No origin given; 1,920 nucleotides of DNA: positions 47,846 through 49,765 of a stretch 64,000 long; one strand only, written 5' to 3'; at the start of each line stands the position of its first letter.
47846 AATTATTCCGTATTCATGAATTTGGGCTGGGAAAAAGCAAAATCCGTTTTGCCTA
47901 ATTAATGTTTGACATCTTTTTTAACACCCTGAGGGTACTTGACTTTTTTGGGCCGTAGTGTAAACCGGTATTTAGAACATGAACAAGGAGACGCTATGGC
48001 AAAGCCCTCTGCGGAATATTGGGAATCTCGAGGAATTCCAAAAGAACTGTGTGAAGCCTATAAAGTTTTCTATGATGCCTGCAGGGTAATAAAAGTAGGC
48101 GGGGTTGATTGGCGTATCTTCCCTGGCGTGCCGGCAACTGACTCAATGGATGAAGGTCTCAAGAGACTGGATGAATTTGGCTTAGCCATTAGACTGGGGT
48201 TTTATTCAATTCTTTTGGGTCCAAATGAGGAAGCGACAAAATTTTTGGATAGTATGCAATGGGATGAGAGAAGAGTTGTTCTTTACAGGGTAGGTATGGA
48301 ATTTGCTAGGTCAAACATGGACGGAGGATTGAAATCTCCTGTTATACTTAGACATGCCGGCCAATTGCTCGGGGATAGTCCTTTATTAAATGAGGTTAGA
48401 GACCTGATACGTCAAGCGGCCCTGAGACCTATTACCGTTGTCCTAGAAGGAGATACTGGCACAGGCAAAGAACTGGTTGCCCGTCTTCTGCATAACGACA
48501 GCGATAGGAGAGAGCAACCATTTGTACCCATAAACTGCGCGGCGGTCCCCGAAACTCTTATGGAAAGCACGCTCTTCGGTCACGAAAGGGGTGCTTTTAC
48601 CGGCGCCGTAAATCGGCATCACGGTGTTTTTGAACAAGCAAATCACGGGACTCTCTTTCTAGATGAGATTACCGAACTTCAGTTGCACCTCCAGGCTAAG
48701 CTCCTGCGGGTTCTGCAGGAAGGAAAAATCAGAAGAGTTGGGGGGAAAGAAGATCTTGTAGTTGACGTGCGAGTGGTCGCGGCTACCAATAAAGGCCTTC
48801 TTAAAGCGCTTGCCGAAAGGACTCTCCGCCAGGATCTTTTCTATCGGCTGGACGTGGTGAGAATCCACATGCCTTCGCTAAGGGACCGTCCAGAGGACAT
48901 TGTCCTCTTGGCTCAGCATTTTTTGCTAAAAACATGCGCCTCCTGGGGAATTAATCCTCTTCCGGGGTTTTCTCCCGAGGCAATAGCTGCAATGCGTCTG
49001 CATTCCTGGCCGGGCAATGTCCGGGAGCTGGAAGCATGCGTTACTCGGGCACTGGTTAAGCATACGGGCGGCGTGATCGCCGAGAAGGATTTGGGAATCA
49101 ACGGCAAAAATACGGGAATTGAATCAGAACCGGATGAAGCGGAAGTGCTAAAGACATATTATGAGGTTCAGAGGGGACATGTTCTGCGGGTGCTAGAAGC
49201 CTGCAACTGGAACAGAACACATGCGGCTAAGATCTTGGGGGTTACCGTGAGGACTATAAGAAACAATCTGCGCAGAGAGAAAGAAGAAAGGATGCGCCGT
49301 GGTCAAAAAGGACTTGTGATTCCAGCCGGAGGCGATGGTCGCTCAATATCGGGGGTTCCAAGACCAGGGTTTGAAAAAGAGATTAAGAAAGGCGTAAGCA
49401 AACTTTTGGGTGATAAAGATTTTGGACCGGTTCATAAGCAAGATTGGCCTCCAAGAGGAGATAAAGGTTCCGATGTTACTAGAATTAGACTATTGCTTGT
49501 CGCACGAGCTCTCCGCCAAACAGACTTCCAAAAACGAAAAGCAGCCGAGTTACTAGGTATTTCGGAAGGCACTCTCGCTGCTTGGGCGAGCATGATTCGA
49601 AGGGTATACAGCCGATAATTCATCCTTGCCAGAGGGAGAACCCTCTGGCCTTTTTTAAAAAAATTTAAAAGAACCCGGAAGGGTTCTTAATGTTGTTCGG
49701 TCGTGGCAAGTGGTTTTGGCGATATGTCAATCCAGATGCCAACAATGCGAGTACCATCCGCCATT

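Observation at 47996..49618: Sigma-54 enhancer-binding protein with non-canonical N-terminal domain and two C-terminal HTH segments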

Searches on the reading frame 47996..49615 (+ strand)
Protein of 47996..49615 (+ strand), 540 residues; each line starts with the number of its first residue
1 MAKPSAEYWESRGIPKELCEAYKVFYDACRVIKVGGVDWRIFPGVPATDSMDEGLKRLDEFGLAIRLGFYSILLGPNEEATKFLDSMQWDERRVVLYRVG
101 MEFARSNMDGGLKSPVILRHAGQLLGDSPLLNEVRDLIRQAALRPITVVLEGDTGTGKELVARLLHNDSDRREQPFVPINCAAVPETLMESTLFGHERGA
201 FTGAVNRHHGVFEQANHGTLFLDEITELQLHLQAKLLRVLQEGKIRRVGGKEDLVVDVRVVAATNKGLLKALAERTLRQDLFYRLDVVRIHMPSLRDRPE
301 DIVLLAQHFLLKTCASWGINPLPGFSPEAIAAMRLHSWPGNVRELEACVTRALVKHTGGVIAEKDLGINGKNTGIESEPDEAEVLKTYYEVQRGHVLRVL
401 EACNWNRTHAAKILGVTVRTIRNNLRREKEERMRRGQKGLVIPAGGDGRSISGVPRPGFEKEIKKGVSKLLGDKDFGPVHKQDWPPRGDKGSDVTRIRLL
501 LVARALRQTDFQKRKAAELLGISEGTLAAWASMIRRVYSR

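Call 3: search_protein_families(library=pfam, proteins=[window:47996-49615:+], max_evalue=1)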
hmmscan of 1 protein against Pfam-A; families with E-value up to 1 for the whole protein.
window:47996-49615:+ (540 aa): 20 families
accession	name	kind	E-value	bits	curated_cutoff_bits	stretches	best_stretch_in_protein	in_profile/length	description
PF00158.32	Sigma54_activat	-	1.8e-66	223.4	20.2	1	125-291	2-168/168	Sigma-54 interaction domain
PF14532.12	Sigma54_activ_2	-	1.2e-19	71.3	25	1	125-295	1-138/138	Sigma-54 interaction domain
PF25601.1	AAA_lid_14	-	5.7e-19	68.2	27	1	296-367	1-71/87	AAA+ ATPase lid domain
PF02954.25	HTH_8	-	2.3e-13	50.1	22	2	390-426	4-40/42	Bacterial regulatory protein, Fis family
PF07728.20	AAA_5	-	8.6e-07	29.5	22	1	148-267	2-124/139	AAA domain (dynein-related subfamily)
PF13384.12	HTH_23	-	3.6e-06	27.1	24.6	2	390-427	4-40/50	Homeodomain-like domain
PF07724.20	AAA_2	-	4.6e-05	23.9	27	1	146-273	4-132/166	AAA domain (Cdc48 subfamily)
PF12728.13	HTH_17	-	9.9e-05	23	27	1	410-430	7-26/51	Helix-turn-helix domain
PF01078.27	Mg_chelatase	-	0.00016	21.6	20.3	1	203-266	93-158/207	Magnesium chelatase, subunit ChlI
PF13518.12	HTH_28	-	0.00034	21.1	25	1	397-431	7-39/52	Helix-turn-helix domain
PF00004.35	AAA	-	0.00046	21.1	21.2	1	149-280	2-121/131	ATPase family associated with various cellular activities (AAA)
PF08281.18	Sigma70_r4_2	-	0.00054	20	25.7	1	410-428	32-50/54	Sigma-70, region 4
PF20432.4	Xre-like-HTH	-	0.0011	19.7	25.8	0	396-430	15-48/63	Antitoxin Xre-like helix-turn-helix domain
PF13551.12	HTH_29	-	0.0056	17.2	28.1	1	404-431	11-39/64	Winged helix-turn helix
PF13556.12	HTH_30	-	0.0089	16.2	27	1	396-427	4-35/59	PucR C-terminal helix-turn-helix domain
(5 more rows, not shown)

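Call 4: search_protein_families(library=ncbifam, proteins=[window:47996-49615:+], max_evalue=0.01)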
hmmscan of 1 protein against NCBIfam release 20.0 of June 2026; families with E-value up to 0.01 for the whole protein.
window:47996-49615:+ (540 aa): 31 families (the best 25 are shown)
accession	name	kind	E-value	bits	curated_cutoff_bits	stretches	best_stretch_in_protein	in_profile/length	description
TIGR01817.1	nifA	equivalog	9.8e-98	328.2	528.85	1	122-372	196-444/534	nif-specific transcriptional activator NifA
TIGR02915.1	PEP_resp_reg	equivalog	9.2e-95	318.1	502.6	1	123-427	140-441/445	PEP-CTERM-box response regulator transcription factor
NF050807.1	TransRegFlbDCaul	equivalog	3e-92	309.9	750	1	123-433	119-443/454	sigma-54-dependent transcriptional regulator FlbD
NF003451.0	PRK05022.1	equivalog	5.9e-89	299.1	476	1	120-416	188-496/512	nitric oxide reductase transcriptional regulator NorR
NF008469.0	PRK11361.1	equivalog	2.2e-88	297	714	1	121-424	142-450/461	acetoacetate metabolism transcriptional regulator AtoC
NF038308.1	RNA_repair_RtcR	equivalog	2.3e-87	294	650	1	125-424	183-509/530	RNA repair transcriptional activator RtcR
TIGR01818.1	ntrC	equivalog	3.3e-87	293.2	558.6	1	120-366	132-377/463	nitrogen regulation protein NR(I)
NF041552.1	TF_PrdR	equivalog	1.6e-85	287.6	795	1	120-421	265-569/577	sigma-54 dependent transcriptional regulator PrdR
TIGR02974.1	phageshock_pspF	equivalog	4.9e-83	279.1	443.55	1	124-357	1-234/336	phage shock protein operon transcriptional activator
NF007689.0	PRK10365.1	equivalog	1.8e-80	270.9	760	1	123-426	140-440/441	sigma-54-dependent response regulator transcription factor ZraR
TIGR02329.1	propionate_PrpR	equivalog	2e-79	267.6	499.2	1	121-423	211-522/526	propionate catabolism operon regulatory protein PrpR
NF011953.0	PRK15424.1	equivalog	7.3e-74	249.3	703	1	119-430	216-536/538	propionate catabolism operon regulatory protein PrpR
NF011695.0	PRK15115.1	equivalog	2.2e-72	244.3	763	1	123-417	136-425/445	two-component system response regulator GlrR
NF008622.0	PRK11608.1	equivalog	5.2e-72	242.6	529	1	122-428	6-323/329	phage shock protein operon transcriptional activator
NF008176.1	PRK10923.1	equivalog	3.7e-71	240.1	620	1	119-367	135-382/469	nitrogen regulation protein NR(I)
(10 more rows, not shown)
